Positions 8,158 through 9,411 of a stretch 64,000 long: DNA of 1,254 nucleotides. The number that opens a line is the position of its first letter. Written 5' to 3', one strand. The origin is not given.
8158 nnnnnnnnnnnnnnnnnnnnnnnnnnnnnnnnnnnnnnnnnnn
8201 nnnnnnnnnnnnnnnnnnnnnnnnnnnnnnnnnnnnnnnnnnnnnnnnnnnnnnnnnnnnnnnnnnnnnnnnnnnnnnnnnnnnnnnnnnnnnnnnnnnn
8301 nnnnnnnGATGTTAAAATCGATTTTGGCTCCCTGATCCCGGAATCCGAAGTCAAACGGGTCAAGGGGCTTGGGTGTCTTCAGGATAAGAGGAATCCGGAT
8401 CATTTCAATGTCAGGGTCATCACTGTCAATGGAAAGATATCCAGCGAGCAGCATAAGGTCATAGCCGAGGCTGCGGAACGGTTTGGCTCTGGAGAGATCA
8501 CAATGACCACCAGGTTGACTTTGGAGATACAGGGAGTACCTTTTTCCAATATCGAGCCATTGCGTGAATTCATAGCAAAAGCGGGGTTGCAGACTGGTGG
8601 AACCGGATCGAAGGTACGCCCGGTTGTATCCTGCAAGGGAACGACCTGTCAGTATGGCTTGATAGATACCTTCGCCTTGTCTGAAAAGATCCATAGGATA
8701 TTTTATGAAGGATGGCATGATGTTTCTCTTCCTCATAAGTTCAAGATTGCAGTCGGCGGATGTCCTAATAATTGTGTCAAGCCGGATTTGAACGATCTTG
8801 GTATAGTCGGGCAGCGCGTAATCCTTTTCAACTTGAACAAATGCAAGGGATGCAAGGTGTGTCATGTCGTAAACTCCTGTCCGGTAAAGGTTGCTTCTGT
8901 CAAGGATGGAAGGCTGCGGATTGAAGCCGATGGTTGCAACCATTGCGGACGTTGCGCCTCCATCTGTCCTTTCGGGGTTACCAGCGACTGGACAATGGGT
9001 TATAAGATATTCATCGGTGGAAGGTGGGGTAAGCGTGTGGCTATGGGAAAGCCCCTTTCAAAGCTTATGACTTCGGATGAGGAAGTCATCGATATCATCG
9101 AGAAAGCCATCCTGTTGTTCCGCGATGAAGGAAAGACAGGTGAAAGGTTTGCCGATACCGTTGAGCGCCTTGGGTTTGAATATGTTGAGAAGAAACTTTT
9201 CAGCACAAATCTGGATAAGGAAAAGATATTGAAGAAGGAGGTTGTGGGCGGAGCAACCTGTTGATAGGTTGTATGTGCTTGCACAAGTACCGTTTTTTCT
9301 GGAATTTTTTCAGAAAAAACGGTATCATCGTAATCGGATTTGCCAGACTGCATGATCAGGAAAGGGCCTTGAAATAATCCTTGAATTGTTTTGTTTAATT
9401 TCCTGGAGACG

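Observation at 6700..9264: Single-polypeptide CoADR-like flavoprotein + rhodanese + siroheme sulfite-reductase-like module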

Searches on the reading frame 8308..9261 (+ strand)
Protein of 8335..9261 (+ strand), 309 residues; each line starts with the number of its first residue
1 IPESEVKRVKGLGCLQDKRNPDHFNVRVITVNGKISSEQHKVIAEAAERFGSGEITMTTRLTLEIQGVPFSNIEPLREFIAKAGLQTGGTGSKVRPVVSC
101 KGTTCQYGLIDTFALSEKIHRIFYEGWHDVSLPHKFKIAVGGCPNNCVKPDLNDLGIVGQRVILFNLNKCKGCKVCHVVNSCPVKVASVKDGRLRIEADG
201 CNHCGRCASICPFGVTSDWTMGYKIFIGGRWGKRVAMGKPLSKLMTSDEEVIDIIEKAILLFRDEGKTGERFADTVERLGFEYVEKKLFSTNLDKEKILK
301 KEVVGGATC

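Call 13: search_solved_structures(query=window:8335-9261:+, max_evalue=0.001, show_alignments=3)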
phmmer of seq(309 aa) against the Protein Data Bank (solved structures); distinct sequences matched with E-value up to 0.001: 34.
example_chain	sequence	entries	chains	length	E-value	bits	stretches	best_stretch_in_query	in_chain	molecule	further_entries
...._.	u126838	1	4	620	2.3e-35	125.5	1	31-282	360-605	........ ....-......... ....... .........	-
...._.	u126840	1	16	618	3e-34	121.9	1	33-280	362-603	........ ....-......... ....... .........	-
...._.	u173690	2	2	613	3.4e-31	111.9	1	25-281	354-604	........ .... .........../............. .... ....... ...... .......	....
3or2_A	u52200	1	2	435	8.7e-17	64.5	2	67-159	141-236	Sulfite redcutase subunit alpha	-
3or1_A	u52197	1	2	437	8.8e-17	64.5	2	67-159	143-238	Sulfite reductase alpha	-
3b0h_A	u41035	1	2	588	3.1e-16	62.7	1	31-159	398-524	Nitrite reductase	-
3vlx_A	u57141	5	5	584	5.5e-16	61.9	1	32-160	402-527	Nitrite reductase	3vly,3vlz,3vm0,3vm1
3b0l_A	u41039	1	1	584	6e-16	61.8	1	32-160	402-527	Nitrite reductase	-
2xsj_A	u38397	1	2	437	1.3e-15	60.7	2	78-159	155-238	SULFITE REDUCTASE ALPHA SUBUNIT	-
3b0m_A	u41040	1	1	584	1.5e-15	60.4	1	32-160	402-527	Nitrite reductase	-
3b0j_A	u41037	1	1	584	1.6e-15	60.4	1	32-160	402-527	Nitrite reductase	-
3b0g_A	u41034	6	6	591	1.7e-15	60.3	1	32-159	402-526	Nitrite reductase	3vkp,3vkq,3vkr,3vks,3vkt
3b0n_A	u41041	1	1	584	2.5e-15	59.7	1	32-160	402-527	Nitrite reductase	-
2v4j_A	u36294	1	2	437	3.9e-15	59.1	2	14-159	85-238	SULFITE REDUCTASE, DISSIMILATORY-TYPE SUBUNIT ALPHA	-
3or2_B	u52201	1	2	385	1.8e-14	56.9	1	36-286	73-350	Sulfite redcutase subunit beta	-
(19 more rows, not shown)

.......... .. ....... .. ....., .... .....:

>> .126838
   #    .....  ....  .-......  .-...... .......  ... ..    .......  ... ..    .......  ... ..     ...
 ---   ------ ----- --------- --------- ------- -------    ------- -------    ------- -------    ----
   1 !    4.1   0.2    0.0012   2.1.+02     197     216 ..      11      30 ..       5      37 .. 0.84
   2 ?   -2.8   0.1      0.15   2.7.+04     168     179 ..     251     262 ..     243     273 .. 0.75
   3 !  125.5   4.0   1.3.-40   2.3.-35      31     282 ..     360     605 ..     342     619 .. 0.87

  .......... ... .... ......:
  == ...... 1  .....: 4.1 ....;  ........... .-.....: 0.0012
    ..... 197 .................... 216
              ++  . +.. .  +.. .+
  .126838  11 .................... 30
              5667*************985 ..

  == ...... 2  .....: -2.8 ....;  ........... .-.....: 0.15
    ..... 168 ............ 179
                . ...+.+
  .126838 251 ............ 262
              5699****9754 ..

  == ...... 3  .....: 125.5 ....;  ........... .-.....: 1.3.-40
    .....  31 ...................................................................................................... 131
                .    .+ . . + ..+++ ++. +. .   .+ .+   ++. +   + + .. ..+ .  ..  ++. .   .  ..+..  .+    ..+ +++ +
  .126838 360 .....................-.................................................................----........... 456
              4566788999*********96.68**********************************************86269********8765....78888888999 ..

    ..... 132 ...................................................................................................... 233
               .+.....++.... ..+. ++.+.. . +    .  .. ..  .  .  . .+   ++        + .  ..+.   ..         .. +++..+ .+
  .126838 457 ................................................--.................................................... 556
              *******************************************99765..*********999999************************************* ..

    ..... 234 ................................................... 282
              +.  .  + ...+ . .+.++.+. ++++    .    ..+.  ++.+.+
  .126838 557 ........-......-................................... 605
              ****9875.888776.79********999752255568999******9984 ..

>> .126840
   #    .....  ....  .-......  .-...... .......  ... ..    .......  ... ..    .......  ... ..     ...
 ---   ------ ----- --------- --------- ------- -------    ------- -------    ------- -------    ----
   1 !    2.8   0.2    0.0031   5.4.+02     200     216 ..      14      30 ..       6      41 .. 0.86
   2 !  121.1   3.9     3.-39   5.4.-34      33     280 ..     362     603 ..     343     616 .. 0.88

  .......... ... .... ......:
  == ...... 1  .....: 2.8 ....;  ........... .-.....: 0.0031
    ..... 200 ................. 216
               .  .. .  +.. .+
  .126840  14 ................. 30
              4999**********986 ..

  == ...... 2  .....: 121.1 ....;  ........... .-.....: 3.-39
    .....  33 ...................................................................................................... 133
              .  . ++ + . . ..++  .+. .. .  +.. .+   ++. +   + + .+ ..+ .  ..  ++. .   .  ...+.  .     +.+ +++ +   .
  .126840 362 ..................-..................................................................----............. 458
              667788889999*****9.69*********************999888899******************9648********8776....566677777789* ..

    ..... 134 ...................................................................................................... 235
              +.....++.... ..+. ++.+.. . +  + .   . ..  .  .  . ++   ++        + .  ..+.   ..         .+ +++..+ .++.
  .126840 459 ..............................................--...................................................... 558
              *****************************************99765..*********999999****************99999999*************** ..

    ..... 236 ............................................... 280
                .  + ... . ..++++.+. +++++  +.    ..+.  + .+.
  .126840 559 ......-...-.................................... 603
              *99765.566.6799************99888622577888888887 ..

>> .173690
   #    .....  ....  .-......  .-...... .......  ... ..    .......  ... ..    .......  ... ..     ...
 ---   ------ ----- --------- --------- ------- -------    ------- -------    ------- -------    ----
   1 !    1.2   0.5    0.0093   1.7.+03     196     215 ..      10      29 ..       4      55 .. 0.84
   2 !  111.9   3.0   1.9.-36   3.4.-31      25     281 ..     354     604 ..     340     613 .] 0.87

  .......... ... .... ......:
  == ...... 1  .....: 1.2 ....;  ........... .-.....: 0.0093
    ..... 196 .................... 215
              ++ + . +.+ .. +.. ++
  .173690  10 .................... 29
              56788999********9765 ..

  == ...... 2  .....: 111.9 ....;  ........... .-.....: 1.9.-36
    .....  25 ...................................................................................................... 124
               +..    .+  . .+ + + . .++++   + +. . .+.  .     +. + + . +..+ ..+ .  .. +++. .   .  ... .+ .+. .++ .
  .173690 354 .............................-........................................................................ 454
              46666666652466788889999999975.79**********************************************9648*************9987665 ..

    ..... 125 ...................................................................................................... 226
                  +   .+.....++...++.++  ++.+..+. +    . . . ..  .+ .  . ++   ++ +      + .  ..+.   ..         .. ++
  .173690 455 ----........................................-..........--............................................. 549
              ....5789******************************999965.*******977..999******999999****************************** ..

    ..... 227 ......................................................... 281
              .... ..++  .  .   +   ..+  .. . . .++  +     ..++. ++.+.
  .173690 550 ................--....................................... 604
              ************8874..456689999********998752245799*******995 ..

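Call 56: search_solved_structures(query=A3, max_evalue=0.001, show_alignments=2)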
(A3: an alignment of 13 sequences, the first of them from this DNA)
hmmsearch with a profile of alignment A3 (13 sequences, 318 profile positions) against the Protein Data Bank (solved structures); distinct sequences matched with E-value up to 0.001: 65 (the best 60 are shown).
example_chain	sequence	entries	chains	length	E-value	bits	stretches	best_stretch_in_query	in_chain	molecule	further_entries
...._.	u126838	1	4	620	2.7e-50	174.3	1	25-295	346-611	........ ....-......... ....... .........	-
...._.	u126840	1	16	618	1.1e-49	172.3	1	26-294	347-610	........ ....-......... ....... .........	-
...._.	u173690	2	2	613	3.5e-47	164.2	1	23-296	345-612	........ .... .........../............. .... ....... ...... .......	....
3or2_B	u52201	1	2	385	3e-25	92.1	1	28-293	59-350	Sulfite redcutase subunit beta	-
3or1_B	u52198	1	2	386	3e-25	92.1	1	28-293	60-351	Sulfite reductase beta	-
3b0h_A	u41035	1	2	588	3.9e-25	91.7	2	13-167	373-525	Nitrite reductase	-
3mm5_B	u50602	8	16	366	5.4e-25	91.2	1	47-291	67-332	Sulfite reductase, dissimilatory-type subunit beta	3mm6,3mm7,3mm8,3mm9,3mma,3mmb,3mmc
2akj_A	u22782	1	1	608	6.5e-24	87.7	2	10-181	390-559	Ferredoxin--nitrite reductase, chloroplast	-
2v4j_B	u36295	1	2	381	9.4e-24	87.2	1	30-291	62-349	SULFITE REDUCTASE, DISSIMILATORY-TYPE SUBUNIT BETA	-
3b0l_A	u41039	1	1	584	1.2e-23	86.8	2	20-171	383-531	Nitrite reductase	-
3vlx_A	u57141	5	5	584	1.7e-23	86.4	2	20-171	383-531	Nitrite reductase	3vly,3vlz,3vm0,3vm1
3b0m_A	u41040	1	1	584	2.8e-23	85.6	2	20-172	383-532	Nitrite reductase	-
3b0j_A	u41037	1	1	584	3.3e-23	85.4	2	20-172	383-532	Nitrite reductase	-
3b0g_A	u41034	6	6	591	3.9e-23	85.2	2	20-171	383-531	Nitrite reductase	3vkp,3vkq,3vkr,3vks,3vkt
3b0n_A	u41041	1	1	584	5.1e-23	84.8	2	20-172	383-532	Nitrite reductase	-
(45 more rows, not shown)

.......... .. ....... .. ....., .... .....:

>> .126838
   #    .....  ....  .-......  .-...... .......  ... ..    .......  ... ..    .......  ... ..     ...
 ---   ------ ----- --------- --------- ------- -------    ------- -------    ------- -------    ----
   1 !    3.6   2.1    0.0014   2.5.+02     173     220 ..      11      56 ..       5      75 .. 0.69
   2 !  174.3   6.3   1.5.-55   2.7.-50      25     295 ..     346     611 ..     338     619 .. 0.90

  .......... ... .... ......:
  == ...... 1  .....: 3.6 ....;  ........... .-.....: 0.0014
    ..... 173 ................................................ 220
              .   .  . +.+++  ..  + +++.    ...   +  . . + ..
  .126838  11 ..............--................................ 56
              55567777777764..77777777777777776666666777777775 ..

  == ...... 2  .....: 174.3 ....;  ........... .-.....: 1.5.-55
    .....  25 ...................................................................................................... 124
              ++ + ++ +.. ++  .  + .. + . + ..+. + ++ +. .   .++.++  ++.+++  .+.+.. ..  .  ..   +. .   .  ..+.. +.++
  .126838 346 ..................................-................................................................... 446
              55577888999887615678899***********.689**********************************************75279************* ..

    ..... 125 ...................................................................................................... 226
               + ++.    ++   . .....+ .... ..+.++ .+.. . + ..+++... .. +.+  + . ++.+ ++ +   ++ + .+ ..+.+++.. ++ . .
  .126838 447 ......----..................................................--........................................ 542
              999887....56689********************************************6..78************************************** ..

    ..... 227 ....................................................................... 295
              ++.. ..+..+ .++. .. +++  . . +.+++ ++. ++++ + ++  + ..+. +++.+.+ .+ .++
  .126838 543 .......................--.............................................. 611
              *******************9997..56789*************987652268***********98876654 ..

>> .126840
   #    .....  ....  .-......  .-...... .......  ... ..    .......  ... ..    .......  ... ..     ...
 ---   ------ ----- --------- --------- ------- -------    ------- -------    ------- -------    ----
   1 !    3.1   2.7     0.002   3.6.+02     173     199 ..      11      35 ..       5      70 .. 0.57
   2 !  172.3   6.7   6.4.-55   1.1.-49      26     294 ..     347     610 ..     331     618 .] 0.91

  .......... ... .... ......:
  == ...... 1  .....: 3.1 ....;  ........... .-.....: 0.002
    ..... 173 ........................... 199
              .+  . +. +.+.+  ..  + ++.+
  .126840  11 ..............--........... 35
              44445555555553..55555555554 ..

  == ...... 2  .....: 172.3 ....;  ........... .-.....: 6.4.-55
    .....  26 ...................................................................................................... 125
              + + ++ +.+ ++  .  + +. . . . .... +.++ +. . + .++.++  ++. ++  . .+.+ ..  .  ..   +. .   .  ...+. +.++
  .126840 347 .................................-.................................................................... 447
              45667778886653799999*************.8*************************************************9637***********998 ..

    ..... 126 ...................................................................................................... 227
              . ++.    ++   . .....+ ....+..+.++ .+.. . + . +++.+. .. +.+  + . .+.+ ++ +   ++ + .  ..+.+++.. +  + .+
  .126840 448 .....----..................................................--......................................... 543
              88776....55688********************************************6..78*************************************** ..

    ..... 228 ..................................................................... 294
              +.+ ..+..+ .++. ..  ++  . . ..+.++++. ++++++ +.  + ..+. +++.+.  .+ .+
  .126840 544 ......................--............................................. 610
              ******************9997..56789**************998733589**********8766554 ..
